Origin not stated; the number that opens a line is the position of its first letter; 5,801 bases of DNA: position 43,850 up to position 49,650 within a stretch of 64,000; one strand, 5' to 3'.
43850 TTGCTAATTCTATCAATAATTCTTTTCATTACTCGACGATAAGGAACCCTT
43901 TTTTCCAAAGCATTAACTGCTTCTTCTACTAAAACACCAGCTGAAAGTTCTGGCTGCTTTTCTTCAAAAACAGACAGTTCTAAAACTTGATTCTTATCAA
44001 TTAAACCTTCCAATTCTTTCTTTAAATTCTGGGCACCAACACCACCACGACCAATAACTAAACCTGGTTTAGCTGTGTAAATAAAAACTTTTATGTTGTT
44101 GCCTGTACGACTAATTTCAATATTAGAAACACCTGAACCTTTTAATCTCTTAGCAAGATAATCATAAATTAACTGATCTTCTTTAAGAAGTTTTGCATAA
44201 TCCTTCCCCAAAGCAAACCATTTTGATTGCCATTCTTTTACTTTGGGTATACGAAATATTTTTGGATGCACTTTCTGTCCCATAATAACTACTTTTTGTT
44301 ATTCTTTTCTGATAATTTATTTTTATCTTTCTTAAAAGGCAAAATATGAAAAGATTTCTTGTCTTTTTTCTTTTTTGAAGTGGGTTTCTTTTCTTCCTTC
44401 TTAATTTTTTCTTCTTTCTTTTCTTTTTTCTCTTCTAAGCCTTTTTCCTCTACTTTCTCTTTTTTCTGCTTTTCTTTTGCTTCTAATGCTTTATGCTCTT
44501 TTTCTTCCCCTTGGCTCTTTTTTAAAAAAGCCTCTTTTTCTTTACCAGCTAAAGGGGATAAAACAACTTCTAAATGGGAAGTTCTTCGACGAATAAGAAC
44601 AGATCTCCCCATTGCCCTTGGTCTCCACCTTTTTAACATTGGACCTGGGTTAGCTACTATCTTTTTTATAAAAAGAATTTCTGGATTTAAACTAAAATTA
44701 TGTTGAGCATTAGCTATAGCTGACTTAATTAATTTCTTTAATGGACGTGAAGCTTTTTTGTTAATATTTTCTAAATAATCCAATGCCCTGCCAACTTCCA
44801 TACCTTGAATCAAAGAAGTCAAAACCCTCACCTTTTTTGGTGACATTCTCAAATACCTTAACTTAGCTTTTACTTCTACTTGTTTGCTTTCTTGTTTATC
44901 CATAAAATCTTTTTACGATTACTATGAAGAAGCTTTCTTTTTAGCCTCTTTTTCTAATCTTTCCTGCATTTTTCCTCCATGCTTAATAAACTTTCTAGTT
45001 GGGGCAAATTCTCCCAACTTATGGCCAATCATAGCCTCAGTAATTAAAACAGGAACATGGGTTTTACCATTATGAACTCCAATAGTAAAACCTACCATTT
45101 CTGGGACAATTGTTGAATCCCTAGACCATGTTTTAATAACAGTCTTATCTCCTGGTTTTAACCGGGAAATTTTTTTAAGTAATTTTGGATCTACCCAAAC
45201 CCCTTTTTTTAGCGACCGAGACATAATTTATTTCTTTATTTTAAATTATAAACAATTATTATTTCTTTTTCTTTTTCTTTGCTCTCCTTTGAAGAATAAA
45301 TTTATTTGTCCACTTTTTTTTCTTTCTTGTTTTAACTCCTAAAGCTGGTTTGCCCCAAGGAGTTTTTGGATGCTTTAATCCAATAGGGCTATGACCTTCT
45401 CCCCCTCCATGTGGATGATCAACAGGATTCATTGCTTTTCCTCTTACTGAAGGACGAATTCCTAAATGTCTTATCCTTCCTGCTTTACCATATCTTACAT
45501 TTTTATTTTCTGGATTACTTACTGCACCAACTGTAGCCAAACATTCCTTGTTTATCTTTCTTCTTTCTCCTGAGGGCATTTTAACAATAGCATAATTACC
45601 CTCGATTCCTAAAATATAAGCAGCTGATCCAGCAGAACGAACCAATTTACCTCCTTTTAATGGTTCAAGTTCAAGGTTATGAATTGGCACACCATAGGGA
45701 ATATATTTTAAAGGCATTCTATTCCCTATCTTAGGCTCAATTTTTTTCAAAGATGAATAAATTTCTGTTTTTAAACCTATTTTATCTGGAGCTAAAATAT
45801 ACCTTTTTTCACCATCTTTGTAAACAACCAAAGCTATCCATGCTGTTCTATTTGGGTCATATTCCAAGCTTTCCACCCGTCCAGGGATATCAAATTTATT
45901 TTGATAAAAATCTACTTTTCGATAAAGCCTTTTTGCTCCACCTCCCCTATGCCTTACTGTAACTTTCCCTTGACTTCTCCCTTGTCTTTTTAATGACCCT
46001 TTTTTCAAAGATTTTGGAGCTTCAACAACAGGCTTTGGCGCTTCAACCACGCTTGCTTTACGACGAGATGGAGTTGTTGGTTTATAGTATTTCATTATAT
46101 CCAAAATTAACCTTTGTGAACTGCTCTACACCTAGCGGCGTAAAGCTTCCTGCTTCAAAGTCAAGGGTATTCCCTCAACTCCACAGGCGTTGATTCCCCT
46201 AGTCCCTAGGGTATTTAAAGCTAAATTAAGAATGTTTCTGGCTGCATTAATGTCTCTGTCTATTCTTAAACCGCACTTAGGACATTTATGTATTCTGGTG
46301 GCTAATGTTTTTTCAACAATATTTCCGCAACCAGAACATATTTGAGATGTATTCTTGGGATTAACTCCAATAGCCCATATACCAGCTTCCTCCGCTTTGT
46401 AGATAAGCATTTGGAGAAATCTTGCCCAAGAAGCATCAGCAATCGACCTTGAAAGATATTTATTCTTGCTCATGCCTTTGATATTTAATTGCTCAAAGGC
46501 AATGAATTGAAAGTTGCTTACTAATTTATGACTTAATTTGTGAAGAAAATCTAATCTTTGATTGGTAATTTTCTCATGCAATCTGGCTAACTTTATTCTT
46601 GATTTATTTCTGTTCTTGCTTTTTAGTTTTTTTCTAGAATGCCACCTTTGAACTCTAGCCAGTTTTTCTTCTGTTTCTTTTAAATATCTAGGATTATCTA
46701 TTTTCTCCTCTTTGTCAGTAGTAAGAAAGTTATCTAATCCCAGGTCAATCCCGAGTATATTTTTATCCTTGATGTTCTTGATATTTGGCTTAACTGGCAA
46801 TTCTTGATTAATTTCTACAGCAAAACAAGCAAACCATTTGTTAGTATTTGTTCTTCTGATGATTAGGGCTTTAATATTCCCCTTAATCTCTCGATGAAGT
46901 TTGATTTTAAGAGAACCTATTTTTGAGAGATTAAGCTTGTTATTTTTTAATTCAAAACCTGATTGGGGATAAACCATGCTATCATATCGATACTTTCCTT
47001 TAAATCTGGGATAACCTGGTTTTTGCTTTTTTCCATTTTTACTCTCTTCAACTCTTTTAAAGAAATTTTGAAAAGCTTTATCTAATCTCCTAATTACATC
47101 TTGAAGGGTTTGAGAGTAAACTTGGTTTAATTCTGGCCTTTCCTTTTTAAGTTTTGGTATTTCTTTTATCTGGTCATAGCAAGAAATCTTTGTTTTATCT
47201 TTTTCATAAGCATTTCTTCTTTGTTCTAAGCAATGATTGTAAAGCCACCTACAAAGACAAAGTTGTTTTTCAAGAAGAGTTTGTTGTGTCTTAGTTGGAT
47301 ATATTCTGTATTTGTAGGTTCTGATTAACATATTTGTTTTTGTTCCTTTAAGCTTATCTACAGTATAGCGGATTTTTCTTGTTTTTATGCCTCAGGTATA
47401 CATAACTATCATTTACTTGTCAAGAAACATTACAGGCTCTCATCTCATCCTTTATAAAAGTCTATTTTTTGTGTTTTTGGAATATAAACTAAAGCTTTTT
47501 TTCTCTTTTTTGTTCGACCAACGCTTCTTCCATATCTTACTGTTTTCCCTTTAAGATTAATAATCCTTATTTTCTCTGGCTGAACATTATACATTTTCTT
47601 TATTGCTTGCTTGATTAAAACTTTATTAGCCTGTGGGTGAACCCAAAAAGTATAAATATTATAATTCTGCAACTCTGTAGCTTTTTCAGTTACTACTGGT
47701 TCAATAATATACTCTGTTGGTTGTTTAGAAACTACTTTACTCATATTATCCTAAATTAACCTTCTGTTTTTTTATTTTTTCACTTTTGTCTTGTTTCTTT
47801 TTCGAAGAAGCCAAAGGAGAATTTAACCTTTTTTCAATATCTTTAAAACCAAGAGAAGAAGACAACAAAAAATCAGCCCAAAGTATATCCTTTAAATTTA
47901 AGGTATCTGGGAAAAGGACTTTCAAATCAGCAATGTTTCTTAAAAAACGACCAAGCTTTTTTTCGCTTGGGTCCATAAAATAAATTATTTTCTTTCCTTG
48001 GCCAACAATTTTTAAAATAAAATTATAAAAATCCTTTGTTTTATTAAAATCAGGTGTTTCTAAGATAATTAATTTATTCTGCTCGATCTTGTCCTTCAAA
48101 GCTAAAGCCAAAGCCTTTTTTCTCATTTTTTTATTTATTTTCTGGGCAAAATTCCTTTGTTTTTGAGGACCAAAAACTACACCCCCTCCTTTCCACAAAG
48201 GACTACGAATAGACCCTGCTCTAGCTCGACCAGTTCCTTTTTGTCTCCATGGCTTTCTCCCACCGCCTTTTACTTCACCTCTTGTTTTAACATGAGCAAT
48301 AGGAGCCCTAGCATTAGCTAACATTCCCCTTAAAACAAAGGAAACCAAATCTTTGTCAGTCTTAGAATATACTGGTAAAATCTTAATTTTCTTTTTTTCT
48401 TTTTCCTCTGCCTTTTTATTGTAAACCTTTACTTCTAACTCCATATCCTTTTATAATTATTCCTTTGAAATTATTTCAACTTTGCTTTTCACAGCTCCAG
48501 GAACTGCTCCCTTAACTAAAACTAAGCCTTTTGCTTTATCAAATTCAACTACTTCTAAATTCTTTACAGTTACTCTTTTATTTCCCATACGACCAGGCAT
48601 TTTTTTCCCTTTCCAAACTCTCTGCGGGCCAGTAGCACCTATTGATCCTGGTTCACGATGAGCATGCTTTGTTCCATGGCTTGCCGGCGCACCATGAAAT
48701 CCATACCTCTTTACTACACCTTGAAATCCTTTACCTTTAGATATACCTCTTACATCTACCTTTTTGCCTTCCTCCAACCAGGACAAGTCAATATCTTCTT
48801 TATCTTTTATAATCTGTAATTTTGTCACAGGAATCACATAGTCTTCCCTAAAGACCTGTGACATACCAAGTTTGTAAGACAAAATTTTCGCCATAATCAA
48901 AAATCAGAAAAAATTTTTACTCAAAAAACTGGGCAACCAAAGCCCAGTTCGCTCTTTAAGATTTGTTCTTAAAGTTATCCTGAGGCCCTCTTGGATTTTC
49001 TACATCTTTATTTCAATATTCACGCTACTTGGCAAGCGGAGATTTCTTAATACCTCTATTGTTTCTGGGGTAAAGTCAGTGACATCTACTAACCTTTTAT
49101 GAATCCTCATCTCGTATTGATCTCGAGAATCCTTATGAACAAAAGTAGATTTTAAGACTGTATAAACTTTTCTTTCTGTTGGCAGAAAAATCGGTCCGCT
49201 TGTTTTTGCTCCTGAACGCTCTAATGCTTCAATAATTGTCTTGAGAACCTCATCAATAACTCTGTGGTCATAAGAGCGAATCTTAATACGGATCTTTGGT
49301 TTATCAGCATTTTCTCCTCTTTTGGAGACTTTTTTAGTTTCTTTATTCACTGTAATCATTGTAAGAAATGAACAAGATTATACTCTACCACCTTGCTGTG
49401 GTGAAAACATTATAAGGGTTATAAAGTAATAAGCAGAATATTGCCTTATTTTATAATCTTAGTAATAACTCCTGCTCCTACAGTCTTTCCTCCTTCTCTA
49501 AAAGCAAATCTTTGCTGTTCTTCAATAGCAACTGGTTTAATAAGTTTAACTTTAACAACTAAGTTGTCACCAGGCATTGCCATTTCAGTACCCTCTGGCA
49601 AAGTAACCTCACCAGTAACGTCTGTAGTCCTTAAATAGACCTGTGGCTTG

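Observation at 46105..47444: IS605-family solo tnpB (IS1341-like) inserted inside the S10 ribosomal-protein operon between rplW and rplB, co-oriented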

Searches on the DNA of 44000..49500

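Call 5: search_rna_families(source=window, start=44000, end=49500, threshold=evalue, max_evalue=1)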
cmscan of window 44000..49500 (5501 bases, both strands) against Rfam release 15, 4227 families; matches with E-value up to 1: 0.
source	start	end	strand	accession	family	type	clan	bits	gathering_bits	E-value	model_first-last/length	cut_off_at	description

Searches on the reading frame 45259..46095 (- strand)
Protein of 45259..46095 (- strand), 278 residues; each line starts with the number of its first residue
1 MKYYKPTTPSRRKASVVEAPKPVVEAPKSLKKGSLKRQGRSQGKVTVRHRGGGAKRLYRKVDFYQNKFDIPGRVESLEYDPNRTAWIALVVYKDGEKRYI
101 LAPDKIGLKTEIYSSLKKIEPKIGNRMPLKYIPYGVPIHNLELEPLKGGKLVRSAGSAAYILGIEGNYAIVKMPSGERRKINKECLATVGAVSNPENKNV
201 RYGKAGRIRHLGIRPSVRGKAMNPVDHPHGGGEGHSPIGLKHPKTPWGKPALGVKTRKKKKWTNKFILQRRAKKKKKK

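Call 15: find_related_loci(query=window:45259-46095:-, collection=metagenome_contigs, flank=2500)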
Query window:45259-46095:- (278 aa) in metagenome_contigs; peptide patterns used: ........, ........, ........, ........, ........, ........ (x = any residue, [..] = any of these).
600 stretches matched a pattern (row limit reached: there are more); 579 encode a relative of the query (tblastn E <= 1e-3); the best 80 are kept; 80 distinct loci.
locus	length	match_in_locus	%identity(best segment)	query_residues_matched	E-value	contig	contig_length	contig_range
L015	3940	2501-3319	62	1-271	8e-110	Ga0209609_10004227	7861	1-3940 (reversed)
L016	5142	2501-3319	63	1-271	3e-109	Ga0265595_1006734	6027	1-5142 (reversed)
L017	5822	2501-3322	60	1-271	6e-108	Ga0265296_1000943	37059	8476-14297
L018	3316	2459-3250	62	1-264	3e-108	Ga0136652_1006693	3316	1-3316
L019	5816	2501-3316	61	1-271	2e-105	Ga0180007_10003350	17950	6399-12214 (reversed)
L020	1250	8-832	59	1-274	2e-113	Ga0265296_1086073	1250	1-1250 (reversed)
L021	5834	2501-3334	61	1-275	2e-103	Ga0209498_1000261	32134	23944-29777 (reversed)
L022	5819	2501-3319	62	1-271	8e-103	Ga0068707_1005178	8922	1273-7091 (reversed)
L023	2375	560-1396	56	1-277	2e-107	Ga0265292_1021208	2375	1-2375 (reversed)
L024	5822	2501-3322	60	1-273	6e-103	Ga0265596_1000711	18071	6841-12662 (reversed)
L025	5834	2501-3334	59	1-276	5e-103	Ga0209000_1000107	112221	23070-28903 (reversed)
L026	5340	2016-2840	58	1-274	8e-103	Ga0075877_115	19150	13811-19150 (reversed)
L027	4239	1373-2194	60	1-271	3e-102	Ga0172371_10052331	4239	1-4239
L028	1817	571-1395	57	1-274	4e-108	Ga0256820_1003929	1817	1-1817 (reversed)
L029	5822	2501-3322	58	1-272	4e-101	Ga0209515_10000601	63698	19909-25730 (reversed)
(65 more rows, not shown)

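Call 18: find_encoding_contigs(protein=window:45259-46095:-, flank=3000, max_places=10)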
Protein window:45259-46095:- (278 aa): 16 contigs read that carry it; 10 places shown.
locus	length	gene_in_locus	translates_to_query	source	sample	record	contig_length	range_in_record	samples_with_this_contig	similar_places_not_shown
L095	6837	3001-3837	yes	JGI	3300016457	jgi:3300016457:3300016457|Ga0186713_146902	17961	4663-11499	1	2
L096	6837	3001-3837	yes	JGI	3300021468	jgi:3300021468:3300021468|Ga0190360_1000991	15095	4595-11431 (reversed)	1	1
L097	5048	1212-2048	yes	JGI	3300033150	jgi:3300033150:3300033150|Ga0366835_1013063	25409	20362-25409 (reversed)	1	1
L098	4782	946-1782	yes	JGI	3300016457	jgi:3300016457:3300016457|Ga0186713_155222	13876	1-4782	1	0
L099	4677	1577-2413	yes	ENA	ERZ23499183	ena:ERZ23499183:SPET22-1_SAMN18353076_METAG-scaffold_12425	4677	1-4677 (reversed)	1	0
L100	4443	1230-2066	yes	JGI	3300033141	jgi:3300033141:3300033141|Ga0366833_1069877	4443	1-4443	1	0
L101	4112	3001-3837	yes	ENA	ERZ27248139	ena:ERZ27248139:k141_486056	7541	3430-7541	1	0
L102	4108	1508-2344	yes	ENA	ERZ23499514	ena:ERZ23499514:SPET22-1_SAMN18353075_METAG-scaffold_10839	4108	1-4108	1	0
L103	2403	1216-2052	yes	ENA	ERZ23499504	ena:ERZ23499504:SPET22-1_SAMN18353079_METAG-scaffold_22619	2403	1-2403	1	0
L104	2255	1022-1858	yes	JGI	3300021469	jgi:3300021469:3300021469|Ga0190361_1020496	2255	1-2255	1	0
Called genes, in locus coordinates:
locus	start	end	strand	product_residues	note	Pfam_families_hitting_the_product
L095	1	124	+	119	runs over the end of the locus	PF00338:Ribosomal_S10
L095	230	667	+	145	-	PF00297:Ribosomal_L3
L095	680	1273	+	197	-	PF00573:Ribosomal_L4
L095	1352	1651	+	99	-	PF00276:Ribosomal_L23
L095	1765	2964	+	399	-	PF12323:HTH_OrfB_IS605, PF01385:OrfB_IS605, PF07282:Cas12f1-like_TNB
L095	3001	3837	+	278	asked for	PF00181:Ribosomal_L2_N, PF03947:Ribosomal_L2_C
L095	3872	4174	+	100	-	PF00203:Ribosomal_S19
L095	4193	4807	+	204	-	PF00237:Ribosomal_L22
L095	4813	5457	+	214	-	PF07650:KH_2, PF00189:Ribosomal_S3_C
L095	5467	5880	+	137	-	PF00252:Ribosomal_L16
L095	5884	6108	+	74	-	-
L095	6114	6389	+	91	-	PF00366:Ribosomal_S17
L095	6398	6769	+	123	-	PF00238:Ribosomal_L14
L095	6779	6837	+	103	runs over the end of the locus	PF00467:KOW, PF17136:ribosomal_L24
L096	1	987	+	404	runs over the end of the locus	PF00009:GTP_EFTU, PF03144:GTP_EFTU_D2, PF03143:GTP_EFTU_D3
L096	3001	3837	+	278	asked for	PF00181:Ribosomal_L2_N, PF03947:Ribosomal_L2_C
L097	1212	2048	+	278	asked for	PF00181:Ribosomal_L2_N, PF03947:Ribosomal_L2_C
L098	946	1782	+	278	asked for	PF00181:Ribosomal_L2_N, PF03947:Ribosomal_L2_C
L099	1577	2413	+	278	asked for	PF00181:Ribosomal_L2_N, PF03947:Ribosomal_L2_C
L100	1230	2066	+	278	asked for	PF00181:Ribosomal_L2_N, PF03947:Ribosomal_L2_C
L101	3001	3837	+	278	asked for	PF00181:Ribosomal_L2_N, PF03947:Ribosomal_L2_C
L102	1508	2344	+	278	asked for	PF00181:Ribosomal_L2_N, PF03947:Ribosomal_L2_C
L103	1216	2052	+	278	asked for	PF00181:Ribosomal_L2_N, PF03947:Ribosomal_L2_C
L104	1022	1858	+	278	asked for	PF00181:Ribosomal_L2_N, PF03947:Ribosomal_L2_C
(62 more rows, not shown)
